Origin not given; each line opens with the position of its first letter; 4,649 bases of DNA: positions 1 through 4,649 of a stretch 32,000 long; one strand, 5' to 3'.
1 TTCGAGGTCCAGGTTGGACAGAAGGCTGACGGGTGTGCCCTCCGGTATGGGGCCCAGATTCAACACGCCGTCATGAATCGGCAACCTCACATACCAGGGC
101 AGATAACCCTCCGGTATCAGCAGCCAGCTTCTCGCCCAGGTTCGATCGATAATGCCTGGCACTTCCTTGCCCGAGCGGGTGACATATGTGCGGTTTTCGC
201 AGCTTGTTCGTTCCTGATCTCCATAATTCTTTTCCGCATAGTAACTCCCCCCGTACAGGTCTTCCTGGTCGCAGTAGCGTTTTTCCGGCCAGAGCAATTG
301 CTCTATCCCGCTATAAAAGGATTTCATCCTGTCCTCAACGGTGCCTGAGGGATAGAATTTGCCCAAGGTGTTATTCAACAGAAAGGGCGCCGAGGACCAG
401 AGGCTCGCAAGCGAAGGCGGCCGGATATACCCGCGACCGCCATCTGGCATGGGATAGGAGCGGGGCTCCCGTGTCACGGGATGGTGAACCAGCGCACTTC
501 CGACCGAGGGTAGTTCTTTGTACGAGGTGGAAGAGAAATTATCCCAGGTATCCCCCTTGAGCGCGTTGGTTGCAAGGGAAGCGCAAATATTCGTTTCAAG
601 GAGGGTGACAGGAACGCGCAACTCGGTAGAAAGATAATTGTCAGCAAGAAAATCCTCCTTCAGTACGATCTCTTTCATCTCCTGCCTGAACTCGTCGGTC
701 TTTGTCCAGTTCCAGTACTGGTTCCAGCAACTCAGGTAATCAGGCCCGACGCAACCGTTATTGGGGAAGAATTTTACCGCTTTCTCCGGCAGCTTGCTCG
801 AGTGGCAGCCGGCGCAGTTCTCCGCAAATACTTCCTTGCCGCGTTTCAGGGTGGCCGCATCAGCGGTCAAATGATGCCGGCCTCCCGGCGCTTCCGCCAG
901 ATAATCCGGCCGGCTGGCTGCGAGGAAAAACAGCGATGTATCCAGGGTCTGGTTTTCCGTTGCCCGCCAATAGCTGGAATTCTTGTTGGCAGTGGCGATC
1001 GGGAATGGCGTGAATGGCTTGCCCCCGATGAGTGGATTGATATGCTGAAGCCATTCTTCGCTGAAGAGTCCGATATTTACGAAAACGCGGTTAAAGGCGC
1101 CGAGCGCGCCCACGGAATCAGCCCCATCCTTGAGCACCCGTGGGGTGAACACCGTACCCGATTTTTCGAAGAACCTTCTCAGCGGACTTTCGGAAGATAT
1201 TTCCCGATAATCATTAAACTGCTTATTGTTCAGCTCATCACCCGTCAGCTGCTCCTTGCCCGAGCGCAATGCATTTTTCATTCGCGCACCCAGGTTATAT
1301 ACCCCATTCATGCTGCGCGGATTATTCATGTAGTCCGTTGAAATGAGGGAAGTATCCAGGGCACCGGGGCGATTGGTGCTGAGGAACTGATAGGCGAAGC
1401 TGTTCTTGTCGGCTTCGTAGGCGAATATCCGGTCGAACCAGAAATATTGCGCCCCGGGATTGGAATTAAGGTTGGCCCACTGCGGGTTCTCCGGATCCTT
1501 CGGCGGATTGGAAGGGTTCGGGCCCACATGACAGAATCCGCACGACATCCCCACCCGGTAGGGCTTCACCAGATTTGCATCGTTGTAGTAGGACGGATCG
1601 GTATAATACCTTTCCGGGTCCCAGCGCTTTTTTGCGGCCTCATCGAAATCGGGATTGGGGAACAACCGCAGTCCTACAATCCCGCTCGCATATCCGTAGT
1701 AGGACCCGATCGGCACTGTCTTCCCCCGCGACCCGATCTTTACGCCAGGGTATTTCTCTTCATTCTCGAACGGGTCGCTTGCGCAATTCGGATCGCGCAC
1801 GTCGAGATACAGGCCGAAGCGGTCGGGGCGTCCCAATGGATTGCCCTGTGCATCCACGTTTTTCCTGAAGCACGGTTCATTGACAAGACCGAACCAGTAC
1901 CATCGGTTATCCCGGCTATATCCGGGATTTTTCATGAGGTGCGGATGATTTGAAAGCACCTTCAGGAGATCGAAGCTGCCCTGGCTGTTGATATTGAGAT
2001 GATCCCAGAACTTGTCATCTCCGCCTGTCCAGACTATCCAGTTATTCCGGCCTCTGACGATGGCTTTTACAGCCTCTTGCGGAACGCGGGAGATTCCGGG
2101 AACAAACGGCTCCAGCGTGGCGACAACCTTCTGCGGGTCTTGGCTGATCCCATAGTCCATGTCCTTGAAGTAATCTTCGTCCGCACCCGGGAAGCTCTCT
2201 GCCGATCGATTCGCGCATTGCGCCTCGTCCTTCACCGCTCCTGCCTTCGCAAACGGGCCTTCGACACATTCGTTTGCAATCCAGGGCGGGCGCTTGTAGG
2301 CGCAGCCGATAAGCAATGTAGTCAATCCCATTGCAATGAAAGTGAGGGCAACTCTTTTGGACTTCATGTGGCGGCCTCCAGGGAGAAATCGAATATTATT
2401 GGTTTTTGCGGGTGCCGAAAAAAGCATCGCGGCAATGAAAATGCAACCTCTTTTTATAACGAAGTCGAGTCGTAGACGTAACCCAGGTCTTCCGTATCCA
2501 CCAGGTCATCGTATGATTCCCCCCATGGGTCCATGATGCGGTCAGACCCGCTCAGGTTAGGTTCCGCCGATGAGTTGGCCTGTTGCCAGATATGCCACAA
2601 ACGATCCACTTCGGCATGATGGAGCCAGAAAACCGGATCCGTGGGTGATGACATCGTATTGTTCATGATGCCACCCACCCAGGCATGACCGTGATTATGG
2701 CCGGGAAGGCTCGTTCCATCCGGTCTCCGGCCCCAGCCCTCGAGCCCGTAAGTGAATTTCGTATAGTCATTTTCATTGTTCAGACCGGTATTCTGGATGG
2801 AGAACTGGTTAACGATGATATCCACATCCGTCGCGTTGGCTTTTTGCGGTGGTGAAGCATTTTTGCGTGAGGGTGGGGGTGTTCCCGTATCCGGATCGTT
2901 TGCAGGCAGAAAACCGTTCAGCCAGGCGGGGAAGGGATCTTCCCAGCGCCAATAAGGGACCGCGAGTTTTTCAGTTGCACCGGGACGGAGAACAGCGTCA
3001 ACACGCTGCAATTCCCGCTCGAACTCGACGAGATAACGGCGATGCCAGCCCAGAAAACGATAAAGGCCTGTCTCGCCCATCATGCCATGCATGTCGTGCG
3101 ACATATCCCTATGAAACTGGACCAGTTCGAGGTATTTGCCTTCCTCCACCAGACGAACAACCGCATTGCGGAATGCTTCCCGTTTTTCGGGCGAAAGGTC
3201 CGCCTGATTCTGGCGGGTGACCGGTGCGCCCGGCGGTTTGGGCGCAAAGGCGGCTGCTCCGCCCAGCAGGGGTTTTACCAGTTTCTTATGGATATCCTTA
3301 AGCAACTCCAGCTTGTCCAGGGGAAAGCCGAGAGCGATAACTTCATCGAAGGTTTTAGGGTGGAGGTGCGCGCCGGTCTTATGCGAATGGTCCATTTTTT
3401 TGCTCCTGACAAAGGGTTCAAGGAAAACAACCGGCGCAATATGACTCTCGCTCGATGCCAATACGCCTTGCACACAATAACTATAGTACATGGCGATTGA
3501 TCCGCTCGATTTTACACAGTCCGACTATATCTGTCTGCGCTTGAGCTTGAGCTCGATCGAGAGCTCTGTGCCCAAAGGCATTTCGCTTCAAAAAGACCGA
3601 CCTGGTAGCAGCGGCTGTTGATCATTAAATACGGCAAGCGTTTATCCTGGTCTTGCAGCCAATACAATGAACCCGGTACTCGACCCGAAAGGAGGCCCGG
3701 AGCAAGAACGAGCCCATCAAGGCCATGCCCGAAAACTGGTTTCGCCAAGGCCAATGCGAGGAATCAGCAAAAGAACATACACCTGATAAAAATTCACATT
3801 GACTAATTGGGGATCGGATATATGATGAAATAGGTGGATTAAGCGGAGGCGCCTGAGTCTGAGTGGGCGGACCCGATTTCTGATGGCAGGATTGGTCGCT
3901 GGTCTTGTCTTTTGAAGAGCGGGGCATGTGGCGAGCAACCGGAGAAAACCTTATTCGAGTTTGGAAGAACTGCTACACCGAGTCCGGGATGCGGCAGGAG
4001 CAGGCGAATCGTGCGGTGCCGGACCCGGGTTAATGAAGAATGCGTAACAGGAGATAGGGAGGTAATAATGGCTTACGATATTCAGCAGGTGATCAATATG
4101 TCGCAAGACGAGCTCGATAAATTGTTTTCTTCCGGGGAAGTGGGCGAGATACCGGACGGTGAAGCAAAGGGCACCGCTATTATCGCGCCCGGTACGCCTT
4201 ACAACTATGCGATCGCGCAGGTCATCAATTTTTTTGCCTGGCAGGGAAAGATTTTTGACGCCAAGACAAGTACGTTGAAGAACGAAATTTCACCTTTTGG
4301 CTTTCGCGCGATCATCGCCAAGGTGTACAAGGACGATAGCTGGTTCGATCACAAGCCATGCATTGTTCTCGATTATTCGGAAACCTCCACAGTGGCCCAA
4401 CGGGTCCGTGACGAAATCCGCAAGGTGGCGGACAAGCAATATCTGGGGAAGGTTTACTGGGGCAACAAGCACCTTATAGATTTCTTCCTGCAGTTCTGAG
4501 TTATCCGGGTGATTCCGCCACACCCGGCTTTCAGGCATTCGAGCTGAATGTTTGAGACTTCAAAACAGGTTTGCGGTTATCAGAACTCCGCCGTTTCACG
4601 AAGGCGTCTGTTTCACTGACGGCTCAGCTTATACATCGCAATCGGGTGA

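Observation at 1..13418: Dense cluster of six redox metalloenzyme genes forming a eukaryote-like oxylipin toolkit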

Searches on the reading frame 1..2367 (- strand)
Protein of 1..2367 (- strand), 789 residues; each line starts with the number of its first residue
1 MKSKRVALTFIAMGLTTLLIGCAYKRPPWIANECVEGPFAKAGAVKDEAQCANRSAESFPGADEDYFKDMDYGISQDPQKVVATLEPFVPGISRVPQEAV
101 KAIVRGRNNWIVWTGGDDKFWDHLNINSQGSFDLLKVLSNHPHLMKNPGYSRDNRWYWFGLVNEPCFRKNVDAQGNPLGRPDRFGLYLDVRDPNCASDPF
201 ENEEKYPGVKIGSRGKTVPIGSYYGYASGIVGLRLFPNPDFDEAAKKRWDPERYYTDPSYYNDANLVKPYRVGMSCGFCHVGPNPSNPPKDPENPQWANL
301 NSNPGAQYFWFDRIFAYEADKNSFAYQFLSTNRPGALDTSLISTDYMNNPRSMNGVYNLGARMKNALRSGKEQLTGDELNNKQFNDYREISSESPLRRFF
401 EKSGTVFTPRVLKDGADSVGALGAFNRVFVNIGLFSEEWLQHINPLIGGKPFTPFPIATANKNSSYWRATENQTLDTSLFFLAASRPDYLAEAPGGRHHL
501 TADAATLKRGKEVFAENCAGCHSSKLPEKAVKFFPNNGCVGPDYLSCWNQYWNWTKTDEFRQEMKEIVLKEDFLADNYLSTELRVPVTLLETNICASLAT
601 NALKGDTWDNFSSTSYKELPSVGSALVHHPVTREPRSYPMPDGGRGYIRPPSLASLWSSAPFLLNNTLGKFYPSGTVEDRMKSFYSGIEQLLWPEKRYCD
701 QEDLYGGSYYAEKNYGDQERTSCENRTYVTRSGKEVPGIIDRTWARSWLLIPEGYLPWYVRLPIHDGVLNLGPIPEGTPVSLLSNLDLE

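Call 7: search_protein_families(library=pfam, proteins=[window:1-2367:-], max_evalue=0.01)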
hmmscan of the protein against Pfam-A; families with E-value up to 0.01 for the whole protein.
window:1-2367:- (789 aa): 3 families
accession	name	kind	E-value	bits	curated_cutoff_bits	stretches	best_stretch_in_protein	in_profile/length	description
PF13442.11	Cytochrome_CBB3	-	0.00038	21.1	27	1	506-526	2-20/68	Cytochrome C oxidase, cbb3-type, subunit III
PF00034.26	Cytochrom_C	-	0.001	20.8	21.3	1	508-530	2-24/90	Cytochrome c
PF02167.20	Cytochrom_C1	-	0.0077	16.4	22.8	0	502-525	10-33/219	Cytochrome C1 family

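Call 8: search_protein_families(library=ncbifam, proteins=[window:1-2367:-], max_evalue=0.01)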
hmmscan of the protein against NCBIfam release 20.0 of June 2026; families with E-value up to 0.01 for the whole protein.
window:1-2367:- (789 aa): 3 families
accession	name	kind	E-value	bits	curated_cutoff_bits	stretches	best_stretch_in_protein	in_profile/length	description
NF040606.1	CytoC_perox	subfamily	6.6e-06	25.6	150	1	502-687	293-466/524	di-heme-cytochrome C peroxidase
TIGR00782.1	ccoP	equivalog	0.0014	18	179.95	1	500-524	196-220/285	cytochrome-c oxidase, cbb3-type subunit III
NF045930.1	Cytc6PetJCyano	equivalog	0.005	16.8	135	0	501-523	22-44/110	cytochrome c6 PetJ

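Call 61: search_protein_families(library=padloc, proteins=[window:1-2367:-], max_evalue=0.01)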
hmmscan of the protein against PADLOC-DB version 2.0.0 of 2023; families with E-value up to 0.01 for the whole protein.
window:1-2367:- (789 aa): 0 families

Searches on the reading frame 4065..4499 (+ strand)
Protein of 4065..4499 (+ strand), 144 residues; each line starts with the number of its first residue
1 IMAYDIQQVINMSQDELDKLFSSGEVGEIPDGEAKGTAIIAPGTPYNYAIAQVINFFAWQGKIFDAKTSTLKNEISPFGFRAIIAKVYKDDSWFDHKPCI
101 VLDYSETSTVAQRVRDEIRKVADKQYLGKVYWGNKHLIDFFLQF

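Call 7: search_protein_families(library=pfam, proteins=[window:4065-4499:+], max_evalue=0.01)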
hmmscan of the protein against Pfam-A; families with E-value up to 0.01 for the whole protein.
window:4065-4499:+ (144 aa): 0 families

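Call 8: search_protein_families(library=ncbifam, proteins=[window:4065-4499:+], max_evalue=0.01)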
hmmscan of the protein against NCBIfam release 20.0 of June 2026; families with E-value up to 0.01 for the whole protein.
window:4065-4499:+ (144 aa): 0 families

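Call 61: search_protein_families(library=padloc, proteins=[window:4068-4499:+], max_evalue=0.01)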
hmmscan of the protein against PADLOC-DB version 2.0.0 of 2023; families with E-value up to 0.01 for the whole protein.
window:4068-4499:+ (143 aa): 0 families

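Call 62: search_solved_structures(query=window:4068-4499:+, max_evalue=5)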
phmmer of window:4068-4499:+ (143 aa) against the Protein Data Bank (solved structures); distinct sequences matched with E-value up to 5: 6.
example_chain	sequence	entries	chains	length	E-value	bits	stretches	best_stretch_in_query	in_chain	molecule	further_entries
6dch_A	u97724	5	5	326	1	12.6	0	18-94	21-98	ScoE protein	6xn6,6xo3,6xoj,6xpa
8vd6_A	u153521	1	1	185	1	12.6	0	2-30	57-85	CAP REPEAT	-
6l6w_A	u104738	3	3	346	1.2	12.3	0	18-94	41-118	ScoE protein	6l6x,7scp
3m1r_A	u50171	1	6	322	1.6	11.9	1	5-62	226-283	Formimidoylglutamase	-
2wke_A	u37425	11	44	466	1.7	11.8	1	34-98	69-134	D-ALANYL-D-ALANINE CARBOXYPEPTIDASE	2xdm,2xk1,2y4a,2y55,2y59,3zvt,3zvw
3zcz_A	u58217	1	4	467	1.7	11.8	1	34-98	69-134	D-ALANYL-D-ALANINE CARBOXYPEPTIDASE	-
